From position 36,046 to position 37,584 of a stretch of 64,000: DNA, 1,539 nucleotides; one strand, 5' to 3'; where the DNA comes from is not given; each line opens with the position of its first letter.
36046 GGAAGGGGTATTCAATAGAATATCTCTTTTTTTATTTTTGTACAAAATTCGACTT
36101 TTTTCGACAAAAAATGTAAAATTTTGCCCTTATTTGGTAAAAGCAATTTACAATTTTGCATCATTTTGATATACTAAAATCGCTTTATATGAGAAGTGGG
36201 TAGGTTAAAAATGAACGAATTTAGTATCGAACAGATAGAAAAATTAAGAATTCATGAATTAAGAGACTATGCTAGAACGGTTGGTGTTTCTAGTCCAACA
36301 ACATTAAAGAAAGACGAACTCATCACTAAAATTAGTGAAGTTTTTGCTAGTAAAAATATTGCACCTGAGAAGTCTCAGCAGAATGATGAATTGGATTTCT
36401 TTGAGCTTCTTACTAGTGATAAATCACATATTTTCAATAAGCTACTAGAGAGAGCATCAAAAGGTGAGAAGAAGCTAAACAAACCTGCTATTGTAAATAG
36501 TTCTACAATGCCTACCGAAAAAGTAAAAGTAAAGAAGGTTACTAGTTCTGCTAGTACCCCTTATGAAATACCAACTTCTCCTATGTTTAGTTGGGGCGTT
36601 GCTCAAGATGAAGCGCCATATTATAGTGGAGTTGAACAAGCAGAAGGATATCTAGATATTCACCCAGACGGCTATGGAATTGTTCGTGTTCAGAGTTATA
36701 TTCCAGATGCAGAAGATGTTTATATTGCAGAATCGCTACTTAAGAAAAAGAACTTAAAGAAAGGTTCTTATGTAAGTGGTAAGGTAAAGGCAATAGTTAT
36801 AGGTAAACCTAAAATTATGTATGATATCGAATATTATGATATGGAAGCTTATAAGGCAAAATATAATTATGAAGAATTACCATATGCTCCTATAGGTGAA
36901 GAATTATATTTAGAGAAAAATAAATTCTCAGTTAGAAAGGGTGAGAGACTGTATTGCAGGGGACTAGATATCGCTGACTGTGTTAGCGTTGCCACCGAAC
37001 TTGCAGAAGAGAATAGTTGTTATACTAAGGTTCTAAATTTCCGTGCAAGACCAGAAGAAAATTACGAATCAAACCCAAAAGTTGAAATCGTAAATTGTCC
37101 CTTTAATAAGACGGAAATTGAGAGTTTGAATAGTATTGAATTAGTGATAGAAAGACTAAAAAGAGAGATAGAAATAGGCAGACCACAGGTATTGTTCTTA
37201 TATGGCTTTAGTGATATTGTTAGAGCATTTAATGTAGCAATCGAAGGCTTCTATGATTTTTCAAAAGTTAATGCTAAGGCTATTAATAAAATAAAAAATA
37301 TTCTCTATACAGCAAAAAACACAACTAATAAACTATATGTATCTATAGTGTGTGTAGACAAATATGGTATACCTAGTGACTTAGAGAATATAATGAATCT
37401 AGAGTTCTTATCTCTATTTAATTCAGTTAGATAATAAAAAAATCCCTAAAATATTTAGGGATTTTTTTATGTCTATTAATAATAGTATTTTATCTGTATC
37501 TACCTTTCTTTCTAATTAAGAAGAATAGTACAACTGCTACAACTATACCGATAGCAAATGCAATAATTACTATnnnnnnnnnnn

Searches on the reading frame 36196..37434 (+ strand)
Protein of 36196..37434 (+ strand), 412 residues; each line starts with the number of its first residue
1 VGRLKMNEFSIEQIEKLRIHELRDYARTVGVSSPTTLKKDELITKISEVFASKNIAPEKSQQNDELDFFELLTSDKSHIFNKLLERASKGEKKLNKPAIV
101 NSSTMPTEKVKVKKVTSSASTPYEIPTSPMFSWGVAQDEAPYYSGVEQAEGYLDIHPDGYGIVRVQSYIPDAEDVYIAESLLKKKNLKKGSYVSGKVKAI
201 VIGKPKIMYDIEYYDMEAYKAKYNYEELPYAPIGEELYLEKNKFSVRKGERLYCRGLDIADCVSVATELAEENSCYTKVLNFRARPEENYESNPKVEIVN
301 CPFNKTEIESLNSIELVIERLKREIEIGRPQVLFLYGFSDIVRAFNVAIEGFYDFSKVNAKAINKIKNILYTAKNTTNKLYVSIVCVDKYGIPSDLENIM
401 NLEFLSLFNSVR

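Call 9: search_protein_families(library=pfam, proteins=[window:36196-37434:+], max_evalue=0.001)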
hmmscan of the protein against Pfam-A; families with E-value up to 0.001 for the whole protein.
window:36196-37434:+ (412 aa): 2 families
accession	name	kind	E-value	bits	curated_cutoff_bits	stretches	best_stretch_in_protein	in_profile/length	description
PF07497.18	Rho_RNA_bind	-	5.9e-14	52.1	27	1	150-199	2-51/73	Rho termination factor, RNA-binding domain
PF07498.18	Rho_N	-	1.6e-06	28.4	24.9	1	14-52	2-40/43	Rho termination factor, N-terminal domain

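Call 66: search_protein_families(library=ncbifam, proteins=[window:36196-37434:+], max_evalue=0.01)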
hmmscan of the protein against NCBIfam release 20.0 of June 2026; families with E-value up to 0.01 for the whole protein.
window:36196-37434:+ (412 aa): 3 families
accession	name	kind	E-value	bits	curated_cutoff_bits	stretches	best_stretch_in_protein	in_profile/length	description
NF006886.1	PRK09376.1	equivalog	4.9e-25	88.2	315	1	10-387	2-315/413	transcription termination factor Rho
TIGR00767.1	rho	equivalog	8.4e-24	84.2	509.45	2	10-199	2-103/415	transcription termination factor Rho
NF041509.1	paralog_Rho2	exception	2.2e-12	46.9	628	2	275-384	146-259/360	transcription termination factor Rho, short form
